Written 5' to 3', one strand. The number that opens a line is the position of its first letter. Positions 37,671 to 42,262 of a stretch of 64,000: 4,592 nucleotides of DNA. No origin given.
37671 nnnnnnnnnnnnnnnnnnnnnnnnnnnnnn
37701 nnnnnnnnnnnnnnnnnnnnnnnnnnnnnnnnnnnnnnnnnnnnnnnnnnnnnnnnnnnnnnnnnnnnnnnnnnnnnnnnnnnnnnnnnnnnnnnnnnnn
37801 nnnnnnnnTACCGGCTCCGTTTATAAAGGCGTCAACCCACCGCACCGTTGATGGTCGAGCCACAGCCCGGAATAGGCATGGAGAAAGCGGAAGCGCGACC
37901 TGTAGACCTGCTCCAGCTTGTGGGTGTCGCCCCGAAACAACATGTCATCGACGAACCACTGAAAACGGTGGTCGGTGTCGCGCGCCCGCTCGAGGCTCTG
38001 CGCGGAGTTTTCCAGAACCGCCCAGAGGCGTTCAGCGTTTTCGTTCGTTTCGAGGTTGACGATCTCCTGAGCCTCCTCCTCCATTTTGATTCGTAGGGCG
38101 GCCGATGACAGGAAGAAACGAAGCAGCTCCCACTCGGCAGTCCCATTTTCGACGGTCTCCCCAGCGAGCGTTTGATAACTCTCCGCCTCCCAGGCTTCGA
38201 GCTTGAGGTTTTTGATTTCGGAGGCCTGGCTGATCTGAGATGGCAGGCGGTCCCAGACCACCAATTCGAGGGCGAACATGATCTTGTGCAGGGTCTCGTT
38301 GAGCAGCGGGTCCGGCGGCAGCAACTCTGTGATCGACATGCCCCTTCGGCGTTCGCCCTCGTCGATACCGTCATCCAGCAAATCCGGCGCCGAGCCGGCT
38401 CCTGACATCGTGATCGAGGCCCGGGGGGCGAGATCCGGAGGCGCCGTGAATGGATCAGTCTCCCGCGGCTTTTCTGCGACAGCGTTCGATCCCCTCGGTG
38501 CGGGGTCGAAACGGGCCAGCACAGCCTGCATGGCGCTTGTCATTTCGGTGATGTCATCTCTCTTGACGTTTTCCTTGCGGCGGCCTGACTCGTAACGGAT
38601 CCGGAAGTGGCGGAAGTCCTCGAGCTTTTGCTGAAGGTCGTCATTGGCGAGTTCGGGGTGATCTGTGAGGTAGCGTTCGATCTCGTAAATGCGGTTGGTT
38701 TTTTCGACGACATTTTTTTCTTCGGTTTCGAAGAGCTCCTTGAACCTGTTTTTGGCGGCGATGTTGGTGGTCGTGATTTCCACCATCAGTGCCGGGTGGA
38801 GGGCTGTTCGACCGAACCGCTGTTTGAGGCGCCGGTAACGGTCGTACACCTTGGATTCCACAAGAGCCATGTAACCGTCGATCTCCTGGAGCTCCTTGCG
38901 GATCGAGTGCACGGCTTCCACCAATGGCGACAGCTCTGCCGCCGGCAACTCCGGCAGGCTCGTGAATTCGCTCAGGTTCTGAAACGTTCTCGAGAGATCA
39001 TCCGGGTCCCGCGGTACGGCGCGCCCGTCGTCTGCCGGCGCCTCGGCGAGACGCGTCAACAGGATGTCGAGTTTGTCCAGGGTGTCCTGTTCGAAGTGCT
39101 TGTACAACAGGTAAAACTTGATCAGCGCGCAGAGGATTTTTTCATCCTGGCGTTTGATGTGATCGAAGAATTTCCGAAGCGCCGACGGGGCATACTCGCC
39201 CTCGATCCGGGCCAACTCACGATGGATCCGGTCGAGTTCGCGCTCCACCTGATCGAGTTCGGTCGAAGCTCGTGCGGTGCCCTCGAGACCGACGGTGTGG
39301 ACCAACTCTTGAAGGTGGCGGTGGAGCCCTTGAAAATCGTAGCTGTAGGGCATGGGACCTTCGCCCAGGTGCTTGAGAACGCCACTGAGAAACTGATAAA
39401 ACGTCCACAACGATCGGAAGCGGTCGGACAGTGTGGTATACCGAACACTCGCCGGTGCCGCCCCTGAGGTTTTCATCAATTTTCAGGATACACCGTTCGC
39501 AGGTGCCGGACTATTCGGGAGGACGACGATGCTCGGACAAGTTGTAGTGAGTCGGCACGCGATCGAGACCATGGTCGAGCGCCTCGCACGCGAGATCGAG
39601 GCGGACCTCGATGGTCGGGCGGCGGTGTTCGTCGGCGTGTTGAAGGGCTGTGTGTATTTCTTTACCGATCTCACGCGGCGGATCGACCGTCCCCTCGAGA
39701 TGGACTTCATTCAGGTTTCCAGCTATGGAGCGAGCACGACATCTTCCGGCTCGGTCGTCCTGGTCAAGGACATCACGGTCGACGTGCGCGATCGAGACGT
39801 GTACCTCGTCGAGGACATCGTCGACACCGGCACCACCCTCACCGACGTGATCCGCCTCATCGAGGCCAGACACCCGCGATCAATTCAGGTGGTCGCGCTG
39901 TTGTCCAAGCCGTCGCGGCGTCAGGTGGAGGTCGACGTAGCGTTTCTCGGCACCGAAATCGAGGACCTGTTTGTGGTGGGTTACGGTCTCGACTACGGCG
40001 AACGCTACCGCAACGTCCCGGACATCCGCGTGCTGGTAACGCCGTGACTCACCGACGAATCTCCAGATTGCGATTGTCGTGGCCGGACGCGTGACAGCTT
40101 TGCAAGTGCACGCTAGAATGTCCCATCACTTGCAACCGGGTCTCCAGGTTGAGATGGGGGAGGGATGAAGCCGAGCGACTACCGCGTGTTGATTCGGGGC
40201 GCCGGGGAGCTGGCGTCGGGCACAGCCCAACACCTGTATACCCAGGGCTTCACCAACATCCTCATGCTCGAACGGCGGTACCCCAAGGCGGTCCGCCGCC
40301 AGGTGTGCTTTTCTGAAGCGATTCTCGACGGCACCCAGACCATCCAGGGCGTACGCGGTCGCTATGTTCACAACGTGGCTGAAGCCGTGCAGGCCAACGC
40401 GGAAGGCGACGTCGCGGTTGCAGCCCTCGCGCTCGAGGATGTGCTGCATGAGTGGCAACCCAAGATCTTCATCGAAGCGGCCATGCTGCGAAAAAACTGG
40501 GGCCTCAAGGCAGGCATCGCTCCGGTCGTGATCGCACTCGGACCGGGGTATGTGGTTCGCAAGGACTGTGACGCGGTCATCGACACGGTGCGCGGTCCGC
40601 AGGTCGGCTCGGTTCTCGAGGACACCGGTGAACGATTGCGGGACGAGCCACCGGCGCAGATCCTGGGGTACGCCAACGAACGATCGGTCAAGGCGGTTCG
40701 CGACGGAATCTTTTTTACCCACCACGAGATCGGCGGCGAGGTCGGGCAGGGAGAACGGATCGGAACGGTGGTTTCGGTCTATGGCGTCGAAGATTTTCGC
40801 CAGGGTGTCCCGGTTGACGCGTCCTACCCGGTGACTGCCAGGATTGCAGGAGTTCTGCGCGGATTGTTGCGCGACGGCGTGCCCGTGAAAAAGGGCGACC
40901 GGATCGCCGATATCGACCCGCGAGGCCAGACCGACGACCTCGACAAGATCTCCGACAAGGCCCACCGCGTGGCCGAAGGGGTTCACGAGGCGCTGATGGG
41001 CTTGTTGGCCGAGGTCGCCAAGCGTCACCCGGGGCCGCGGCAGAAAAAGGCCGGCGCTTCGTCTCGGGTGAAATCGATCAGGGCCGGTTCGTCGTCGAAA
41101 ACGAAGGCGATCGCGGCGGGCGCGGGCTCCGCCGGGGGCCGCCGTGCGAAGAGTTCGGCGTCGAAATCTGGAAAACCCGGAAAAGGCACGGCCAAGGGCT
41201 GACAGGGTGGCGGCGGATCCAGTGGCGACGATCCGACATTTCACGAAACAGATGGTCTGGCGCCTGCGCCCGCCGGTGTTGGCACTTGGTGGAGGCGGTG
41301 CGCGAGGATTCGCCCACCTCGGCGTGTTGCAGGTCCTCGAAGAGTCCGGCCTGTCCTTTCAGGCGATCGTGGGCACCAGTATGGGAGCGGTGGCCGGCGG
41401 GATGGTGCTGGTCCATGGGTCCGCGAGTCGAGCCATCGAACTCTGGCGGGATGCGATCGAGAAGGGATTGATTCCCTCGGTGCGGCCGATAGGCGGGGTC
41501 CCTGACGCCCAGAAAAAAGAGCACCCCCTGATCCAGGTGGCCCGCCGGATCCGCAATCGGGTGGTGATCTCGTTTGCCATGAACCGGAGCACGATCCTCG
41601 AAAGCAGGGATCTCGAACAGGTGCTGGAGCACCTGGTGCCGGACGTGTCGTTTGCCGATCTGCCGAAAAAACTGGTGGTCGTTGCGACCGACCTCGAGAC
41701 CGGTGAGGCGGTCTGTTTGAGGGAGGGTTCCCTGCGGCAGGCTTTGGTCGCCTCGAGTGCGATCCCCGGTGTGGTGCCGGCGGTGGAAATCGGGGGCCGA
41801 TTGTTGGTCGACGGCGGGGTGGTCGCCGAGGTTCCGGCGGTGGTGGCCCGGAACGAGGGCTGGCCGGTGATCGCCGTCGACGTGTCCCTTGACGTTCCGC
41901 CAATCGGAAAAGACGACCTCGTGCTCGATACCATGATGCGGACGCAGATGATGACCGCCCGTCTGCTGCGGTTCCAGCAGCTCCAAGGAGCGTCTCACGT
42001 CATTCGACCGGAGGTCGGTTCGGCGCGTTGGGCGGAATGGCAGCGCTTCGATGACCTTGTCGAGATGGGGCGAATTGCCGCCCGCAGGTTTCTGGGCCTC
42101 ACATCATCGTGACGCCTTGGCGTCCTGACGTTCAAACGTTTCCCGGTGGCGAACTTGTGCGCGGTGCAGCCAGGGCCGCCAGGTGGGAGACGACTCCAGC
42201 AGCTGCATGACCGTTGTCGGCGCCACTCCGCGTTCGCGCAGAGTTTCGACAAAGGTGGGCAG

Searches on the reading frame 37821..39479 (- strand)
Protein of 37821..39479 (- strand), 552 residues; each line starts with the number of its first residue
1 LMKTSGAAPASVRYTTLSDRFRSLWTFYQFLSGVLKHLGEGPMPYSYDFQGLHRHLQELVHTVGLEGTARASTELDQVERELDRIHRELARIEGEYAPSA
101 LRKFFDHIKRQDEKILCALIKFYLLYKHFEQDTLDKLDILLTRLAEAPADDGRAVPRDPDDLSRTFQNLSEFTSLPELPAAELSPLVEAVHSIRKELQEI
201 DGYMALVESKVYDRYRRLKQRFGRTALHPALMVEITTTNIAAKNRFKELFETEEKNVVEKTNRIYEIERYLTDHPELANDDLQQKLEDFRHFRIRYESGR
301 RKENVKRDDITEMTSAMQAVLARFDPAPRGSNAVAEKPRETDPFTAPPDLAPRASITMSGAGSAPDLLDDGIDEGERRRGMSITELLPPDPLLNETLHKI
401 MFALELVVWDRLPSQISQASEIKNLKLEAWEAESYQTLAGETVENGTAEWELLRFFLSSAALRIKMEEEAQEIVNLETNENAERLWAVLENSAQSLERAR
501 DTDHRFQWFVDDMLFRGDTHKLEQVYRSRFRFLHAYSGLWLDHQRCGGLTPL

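Call 3: search_protein_families(library=pfam, proteins=[window:37821-39479:-], max_evalue=1)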
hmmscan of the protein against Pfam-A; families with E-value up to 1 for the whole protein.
window:37821-39479:- (552 aa): 3 families
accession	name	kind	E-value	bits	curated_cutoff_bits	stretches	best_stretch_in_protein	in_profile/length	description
PF12614.13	RRF_GI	-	0.0018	18.8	26.8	1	55-146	7-97/126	Ribosome recycling factor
PF14023.12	Bestrophin-like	-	0.048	13.7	32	1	248-337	54-143/232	Bestrophin-like domain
PF23991.1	DUF7310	-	0.11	13.4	40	1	64-114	21-69/83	Coiled-coil region of unknown function (DUF7310)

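Call 63: search_protein_families(library=ncbifam, proteins=[window:37821-39479:-], max_evalue=0.001)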
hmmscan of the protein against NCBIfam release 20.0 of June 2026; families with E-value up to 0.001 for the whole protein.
window:37821-39479:- (552 aa): 0 families

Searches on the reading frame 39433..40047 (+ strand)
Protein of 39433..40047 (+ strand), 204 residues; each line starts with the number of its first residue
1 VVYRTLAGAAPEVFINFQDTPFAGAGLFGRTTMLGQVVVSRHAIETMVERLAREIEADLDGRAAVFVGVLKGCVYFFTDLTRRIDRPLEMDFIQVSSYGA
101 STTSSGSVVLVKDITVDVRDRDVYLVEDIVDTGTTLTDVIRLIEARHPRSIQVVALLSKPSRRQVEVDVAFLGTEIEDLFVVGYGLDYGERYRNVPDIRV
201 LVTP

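Call 56: search_protein_families(library=pfam, proteins=[window:39433-40047:+], max_evalue=0.00001)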
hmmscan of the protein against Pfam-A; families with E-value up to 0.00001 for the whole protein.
window:39433-40047:+ (204 aa): 1 family
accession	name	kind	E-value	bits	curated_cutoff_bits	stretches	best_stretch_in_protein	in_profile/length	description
PF00156.33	Pribosyltran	-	1.1e-26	93.5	26.3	1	42-188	9-157/158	Phosphoribosyl transferase domain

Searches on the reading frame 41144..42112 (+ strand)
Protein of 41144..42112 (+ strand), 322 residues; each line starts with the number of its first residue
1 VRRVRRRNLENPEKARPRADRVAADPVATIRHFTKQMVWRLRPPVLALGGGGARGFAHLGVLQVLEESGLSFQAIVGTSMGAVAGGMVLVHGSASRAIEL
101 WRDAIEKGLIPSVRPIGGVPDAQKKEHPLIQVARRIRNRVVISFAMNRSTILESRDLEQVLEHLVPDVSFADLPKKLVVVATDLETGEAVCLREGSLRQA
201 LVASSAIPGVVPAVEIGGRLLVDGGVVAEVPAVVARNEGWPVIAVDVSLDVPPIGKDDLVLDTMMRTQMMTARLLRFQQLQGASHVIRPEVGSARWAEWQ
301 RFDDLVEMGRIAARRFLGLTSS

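Call 56: search_protein_families(library=pfam, proteins=[window:41144-42112:+], max_evalue=0.00001)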
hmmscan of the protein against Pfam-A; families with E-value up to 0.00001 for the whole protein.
window:41144-42112:+ (322 aa): 1 family
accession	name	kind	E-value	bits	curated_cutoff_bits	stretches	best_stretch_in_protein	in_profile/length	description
PF01734.28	Patatin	-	4.9e-30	105.6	27.7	1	46-235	1-190/191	Patatin-like phospholipase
